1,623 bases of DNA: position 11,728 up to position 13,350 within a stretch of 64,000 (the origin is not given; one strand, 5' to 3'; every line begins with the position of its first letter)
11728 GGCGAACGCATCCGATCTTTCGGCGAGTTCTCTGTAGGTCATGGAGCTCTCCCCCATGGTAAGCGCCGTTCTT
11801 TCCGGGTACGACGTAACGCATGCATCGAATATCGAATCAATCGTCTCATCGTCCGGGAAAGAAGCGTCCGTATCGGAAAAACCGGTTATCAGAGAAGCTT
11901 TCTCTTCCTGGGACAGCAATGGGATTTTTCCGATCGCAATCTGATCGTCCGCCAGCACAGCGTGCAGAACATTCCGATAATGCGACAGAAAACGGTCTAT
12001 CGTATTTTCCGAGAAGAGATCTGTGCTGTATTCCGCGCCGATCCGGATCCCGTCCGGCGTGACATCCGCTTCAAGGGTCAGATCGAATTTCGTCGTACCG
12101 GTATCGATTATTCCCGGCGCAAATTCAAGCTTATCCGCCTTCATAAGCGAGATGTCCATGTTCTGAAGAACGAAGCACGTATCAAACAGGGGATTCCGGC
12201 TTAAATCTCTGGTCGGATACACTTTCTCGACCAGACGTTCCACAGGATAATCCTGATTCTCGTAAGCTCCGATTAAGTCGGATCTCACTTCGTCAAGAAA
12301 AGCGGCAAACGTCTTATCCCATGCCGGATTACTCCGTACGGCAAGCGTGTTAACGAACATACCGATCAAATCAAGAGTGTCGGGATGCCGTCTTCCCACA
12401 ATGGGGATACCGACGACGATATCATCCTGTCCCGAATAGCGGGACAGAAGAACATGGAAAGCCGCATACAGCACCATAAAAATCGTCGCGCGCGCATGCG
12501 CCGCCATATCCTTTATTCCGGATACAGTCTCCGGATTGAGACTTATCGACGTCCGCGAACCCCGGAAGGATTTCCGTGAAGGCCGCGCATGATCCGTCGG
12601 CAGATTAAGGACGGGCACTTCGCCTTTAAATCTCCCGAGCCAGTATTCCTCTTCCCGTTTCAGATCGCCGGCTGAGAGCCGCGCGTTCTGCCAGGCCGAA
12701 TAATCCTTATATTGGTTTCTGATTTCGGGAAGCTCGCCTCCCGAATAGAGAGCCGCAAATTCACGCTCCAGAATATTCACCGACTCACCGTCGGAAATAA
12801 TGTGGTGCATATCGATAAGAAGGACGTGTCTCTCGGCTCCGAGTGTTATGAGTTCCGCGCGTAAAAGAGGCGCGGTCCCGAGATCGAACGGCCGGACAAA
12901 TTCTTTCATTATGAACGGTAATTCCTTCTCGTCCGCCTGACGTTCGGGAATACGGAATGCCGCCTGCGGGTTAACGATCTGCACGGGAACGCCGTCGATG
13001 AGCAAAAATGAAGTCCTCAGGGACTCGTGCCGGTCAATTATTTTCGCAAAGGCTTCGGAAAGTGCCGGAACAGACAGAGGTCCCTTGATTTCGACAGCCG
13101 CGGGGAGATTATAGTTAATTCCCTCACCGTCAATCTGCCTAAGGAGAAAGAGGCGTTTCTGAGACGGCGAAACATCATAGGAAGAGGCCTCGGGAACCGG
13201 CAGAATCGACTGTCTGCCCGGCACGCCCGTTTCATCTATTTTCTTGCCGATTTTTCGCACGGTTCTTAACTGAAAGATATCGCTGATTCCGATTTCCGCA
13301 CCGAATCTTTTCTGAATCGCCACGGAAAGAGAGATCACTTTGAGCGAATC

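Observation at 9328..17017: Stand-alone PPTase plus bimodular NRPS predicted to assemble an N-capped Ser-Thr dipeptide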

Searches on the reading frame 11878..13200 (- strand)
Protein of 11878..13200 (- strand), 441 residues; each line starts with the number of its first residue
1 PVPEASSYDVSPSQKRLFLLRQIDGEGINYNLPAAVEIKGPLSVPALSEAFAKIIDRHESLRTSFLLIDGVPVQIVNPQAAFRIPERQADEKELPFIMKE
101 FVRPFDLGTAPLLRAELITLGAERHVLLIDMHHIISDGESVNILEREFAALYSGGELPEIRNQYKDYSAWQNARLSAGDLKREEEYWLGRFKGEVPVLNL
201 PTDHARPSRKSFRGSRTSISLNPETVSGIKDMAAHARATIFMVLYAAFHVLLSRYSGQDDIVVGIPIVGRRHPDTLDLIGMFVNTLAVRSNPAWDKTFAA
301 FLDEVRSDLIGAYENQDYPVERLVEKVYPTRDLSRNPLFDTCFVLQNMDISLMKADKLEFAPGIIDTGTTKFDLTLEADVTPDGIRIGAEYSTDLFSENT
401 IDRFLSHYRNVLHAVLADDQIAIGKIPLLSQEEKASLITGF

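Call 59: search_solved_structures(query=window:11878-13200:-, max_evalue=1e-10)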
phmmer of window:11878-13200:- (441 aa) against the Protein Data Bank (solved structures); distinct sequences matched with E-value up to 1e-10: 47.
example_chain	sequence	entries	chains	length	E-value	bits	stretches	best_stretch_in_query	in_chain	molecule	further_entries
2jgp_A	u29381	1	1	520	1.3e-118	399.8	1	1-429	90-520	TYROCIDINE SYNTHETASE 3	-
5u89_A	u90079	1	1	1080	2e-74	254.3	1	10-438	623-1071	Amino acid adenylation domain protein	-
6p1j_A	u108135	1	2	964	1.9e-70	241.2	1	6-438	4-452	Txo2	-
6oyf_A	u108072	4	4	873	2.9e-70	240.5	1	10-438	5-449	Txo1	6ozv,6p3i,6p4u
6mfy_A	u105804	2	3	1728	4.8e-67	230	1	4-437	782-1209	Linear gramicidin synthase subunit A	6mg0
6mfz_A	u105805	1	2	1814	5.2e-67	229.8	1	4-437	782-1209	Linear gramicidin synthase subunit A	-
9be3_A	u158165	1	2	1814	5.2e-67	229.8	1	4-437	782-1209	Linear gramicidin synthase subunit A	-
9meh_A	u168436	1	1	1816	5.2e-67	229.8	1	4-437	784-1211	Linear gramicidin synthase subunit A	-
9be4_A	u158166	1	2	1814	5.3e-67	229.8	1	4-437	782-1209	Linear gramicidin synthase subunit A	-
6mfw_A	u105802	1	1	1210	3.7e-66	227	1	4-420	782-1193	Linear gramicidin synthase subunit A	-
6mfx_A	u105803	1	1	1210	4.7e-65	223.4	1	4-420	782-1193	Linear gramicidin synthase subunit A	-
8z0q_C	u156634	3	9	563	7.1e-54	186.6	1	10-418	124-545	Special condensation domain in NRPS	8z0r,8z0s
7kvw_A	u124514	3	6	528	1.8e-52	181.9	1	11-420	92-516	PCP-C didomain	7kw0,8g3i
8fx6_A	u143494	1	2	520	3.2e-52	181.1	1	11-418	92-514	PCP-C didomain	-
7kw2_A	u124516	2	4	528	1.5e-51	178.9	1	11-420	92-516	PCP-C didomain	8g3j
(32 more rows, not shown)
